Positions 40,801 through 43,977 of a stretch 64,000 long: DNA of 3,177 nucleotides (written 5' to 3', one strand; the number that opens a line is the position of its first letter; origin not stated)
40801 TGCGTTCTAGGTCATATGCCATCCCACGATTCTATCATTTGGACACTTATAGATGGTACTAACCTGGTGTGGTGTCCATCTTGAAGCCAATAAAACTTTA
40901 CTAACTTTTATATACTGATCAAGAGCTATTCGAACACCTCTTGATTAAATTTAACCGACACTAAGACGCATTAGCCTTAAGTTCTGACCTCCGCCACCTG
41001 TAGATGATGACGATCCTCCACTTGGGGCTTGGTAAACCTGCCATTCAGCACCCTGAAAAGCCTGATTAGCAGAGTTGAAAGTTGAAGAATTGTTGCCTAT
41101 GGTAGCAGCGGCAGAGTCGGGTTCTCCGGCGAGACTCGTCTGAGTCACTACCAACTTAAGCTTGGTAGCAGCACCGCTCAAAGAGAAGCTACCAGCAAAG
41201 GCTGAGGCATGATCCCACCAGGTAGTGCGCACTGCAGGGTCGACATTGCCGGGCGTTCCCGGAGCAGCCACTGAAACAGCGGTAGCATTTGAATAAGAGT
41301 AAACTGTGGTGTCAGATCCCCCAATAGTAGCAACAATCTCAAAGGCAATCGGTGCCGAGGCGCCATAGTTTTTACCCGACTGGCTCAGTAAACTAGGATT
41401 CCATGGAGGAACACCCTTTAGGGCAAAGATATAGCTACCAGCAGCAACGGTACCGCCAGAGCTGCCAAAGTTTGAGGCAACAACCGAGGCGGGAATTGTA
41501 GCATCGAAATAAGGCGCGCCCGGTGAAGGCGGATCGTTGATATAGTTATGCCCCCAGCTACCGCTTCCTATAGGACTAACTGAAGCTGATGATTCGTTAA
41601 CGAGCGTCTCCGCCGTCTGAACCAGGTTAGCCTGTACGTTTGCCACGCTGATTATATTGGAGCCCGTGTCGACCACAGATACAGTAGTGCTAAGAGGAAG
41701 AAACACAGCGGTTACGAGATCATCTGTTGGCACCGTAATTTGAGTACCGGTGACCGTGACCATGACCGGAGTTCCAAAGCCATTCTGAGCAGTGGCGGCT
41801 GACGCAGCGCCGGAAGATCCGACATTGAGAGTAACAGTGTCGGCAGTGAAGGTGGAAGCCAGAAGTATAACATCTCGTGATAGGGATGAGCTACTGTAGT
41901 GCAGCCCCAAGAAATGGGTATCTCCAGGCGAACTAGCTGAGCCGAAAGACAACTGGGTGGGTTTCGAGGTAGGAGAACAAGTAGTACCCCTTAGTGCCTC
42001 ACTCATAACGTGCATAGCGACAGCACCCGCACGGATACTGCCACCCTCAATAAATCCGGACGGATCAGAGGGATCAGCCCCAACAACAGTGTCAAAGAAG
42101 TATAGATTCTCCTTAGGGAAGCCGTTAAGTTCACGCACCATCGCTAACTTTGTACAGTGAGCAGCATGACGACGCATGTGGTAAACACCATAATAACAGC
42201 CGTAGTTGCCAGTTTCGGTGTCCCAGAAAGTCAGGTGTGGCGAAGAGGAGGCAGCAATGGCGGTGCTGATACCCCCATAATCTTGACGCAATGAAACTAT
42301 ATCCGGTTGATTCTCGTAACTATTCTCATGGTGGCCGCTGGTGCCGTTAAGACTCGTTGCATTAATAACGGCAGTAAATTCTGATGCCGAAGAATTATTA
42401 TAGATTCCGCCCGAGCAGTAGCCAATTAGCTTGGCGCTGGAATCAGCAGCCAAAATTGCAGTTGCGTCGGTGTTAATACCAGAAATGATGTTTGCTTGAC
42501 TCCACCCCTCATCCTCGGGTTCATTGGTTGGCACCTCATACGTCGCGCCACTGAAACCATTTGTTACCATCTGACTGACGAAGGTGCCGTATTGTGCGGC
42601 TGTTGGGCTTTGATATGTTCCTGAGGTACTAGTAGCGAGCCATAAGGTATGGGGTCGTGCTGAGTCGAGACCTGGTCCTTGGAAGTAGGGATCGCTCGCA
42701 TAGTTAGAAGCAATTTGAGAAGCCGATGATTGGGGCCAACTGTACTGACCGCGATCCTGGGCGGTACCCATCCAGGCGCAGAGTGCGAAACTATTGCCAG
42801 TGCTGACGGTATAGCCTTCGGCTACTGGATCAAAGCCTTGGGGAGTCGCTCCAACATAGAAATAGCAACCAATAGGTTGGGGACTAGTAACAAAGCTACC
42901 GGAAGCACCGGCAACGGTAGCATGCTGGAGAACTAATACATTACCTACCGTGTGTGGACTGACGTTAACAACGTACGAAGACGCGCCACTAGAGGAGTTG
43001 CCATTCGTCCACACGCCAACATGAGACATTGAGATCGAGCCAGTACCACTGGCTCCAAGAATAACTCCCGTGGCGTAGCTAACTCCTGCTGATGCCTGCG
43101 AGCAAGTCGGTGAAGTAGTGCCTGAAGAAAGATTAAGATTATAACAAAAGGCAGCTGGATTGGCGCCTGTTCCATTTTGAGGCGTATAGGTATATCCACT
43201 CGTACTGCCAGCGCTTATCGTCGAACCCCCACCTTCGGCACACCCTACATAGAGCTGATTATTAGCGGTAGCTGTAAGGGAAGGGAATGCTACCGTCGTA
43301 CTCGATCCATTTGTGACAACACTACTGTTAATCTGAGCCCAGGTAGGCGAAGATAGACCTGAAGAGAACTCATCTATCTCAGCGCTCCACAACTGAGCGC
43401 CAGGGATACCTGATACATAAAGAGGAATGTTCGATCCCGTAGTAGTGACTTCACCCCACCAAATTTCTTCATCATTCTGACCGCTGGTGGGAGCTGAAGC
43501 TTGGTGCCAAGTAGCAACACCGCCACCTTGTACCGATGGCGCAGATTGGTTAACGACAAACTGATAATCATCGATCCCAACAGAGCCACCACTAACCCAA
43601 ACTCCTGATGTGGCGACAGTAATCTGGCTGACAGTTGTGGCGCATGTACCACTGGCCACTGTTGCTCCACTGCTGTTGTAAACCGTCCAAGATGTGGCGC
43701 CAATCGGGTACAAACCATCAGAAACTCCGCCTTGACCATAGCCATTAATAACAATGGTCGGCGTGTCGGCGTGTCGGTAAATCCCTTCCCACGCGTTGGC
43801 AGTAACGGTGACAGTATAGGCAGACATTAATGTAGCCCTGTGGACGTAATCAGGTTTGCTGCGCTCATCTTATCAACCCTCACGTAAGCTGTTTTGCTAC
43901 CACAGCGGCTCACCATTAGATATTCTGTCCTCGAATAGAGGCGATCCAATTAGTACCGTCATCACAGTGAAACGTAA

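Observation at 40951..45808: Tail-fibre-like protein and glycosidase-like giant protein with no other phage genes and no secretion signals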

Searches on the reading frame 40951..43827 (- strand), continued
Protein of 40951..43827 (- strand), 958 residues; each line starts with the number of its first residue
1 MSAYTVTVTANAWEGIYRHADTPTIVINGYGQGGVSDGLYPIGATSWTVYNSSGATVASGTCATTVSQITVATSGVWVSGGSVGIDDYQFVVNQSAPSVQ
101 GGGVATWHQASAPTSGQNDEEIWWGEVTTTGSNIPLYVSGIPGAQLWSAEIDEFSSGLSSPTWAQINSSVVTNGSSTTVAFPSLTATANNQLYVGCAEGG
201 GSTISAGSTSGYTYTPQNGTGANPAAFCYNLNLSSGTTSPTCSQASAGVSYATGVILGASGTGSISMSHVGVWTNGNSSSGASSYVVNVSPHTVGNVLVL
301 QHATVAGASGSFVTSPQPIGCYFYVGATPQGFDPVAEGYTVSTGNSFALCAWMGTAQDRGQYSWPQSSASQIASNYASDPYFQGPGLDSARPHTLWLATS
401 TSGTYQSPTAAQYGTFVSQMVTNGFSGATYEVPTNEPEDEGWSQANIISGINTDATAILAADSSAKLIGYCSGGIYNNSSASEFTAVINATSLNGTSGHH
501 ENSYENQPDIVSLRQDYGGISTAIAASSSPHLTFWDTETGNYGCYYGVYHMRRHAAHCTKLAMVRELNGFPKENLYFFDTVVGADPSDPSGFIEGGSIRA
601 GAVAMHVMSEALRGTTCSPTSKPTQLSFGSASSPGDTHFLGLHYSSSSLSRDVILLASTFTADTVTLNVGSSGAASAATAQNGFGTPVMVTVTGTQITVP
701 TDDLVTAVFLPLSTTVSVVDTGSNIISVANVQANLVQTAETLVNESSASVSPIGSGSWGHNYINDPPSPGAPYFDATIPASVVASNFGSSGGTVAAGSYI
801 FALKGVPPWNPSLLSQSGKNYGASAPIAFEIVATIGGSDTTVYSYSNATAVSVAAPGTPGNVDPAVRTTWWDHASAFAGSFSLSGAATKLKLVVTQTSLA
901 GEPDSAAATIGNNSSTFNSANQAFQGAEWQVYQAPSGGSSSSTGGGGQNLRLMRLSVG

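Call 75: search_protein_families(library=pfam, proteins=[L032:2966-4351:+, L032:8447-9763:+, L032:13914-15674:-, L032:13312-13917:-, L030:1437-3854:-, L030:5378-6502:+, L030:12039-13247:-, L030:13168-14661:-, L030:16312-17538:-, L030:18534-19829:+], max_evalue=0.001)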
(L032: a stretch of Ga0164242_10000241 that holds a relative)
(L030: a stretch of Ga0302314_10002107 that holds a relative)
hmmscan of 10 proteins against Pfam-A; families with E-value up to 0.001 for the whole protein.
L032:2966-4351:+ (461 aa): 1 family
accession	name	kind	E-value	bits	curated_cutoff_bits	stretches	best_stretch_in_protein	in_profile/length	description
PF04932.20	Wzy_C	-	5.3e-12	46.2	31.7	1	230-361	2-149/149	O-Antigen ligase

L032:8447-9763:+ (438 aa): 2 families
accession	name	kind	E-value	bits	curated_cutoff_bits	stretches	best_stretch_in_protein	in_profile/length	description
PF13692.12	Glyco_trans_1_4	-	4.2e-12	47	27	1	267-379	4-116/142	Glycosyl transferases group 1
PF00534.26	Glycos_transf_1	-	2.3e-06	27.7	26.4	1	311-378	67-129/172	Glycosyl transferases group 1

L032:13914-15674:- (586 aa): 5 families
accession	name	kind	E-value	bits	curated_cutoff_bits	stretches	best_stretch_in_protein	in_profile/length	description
PF13614.12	AAA_31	-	7.3e-07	29.7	27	1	321-479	3-160/177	AAA domain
PF10609.15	ParA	-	8.1e-07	29.1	27.1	0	440-507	113-181/246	NUBPL iron-transfer P-loop NTPase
PF01656.29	CbiA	-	5.4e-06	26.8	25.4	1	323-504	2-86/125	CobQ/CobB/MinD/ParA nucleotide binding domain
PF13500.12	AAA_26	-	6e-05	23.4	27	0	453-503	119-169/198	AAA domain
PF02706.20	Wzz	-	0.00046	20.9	25.5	1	13-90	3-84/91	Chain length determinant protein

L032:13312-13917:- (201 aa): 1 family
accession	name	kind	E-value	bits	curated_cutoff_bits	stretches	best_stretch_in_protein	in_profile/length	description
PF01451.26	LMWPc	-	5.4e-17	62.8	23.2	1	20-123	2-111/144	Low molecular weight phosphotyrosine protein phosphatase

L030:1437-3854:- (805 aa): 0 families

L030:5378-6502:+ (374 aa): 0 families

L030:12039-13247:- (402 aa): 7 families
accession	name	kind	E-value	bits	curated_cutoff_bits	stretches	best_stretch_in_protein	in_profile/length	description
PF01266.30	DAO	-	3.1e-59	201.7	27.9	1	11-396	1-352/353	FAD dependent oxidoreductase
PF13450.12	NAD_binding_8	-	2.3e-07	31.4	21.9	1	14-45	1-32/68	NAD(P)-binding Rossmann-like domain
PF01593.30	Amino_oxidase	-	1.2e-06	28.6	19.8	0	21-43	3-25/443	Flavin containing amine oxidoreductase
PF00070.33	Pyr_redox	-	6.2e-06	27.1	22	1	11-45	1-35/82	Pyridine nucleotide-disulphide oxidoreductase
PF00890.30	FAD_binding_2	-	8.6e-06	25.6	20.4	1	11-43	1-33/414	FAD binding domain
PF07992.20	Pyr_redox_2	-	1.2e-05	25.3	26.1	0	7-45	140-178/291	Pyridine nucleotide-disulphide oxidoreductase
PF01494.25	FAD_binding_3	-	8e-05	22.5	22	1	11-48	3-40/349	FAD binding domain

L030:13168-14661:- (497 aa): 0 families

L030:16312-17538:- (408 aa): 3 families
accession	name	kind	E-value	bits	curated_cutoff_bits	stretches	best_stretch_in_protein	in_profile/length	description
PF08484.17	Methyltransf_14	-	3.8e-26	92.2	23.5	1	241-390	9-158/160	C-methyltransferase C-terminal domain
PF13489.12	Methyltransf_23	-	1.9e-06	28.2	27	1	144-224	76-160/164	Methyltransferase domain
PF08421.16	Methyltransf_13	-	7.4e-06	26.5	31.3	1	32-84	2-55/62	Putative zinc binding domain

L030:18534-19829:+ (431 aa): 1 family
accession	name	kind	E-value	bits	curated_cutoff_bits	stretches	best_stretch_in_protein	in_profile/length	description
PF04230.19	PS_pyruv_trans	-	2.9e-23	83.6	25.3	1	58-359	1-279/280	Polysaccharide pyruvyl transferase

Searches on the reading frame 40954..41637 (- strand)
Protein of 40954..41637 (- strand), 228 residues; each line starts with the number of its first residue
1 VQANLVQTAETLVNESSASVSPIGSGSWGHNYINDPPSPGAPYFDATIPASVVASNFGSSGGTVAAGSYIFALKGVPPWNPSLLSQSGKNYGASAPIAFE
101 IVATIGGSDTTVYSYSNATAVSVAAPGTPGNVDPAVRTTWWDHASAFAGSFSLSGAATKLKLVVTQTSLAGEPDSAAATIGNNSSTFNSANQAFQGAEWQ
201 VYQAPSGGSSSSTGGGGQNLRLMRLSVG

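Call 102: search_protein_families(library=pfam, proteins=[window:40954-41637:-], max_evalue=1)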
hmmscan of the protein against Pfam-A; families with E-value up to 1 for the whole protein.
seq(228 aa): 0 families

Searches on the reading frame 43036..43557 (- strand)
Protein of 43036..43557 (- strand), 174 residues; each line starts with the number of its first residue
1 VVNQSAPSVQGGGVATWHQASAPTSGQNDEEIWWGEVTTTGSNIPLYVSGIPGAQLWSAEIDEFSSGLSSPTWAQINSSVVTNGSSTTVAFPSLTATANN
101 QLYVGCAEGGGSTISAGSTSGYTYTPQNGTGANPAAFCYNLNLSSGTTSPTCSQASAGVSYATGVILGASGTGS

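Call 115: search_solved_structures(query=A5, max_evalue=10, show_alignments=1)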
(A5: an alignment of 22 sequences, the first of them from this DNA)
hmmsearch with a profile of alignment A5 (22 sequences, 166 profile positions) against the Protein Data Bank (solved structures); distinct sequences matched with E-value up to 10: 6.
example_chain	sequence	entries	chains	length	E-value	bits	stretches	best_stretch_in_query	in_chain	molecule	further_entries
5w68_A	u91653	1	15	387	0.21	14.9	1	37-122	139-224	Putative type II secretion protein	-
6a97_A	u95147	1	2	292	0.3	14.3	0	115-151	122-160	MHC I-like leukocyte 2 long form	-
5zdh_A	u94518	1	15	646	0.49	13.6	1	37-122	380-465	Type II secretion system protein D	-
2bw3_A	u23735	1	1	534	1.6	11.9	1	52-102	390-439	TRANSPOSASE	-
4d1q_A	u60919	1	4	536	1.6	11.9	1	52-102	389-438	TRANSPOSASE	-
8edg_A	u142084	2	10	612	1.9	11.7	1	53-102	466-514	Hermes transposase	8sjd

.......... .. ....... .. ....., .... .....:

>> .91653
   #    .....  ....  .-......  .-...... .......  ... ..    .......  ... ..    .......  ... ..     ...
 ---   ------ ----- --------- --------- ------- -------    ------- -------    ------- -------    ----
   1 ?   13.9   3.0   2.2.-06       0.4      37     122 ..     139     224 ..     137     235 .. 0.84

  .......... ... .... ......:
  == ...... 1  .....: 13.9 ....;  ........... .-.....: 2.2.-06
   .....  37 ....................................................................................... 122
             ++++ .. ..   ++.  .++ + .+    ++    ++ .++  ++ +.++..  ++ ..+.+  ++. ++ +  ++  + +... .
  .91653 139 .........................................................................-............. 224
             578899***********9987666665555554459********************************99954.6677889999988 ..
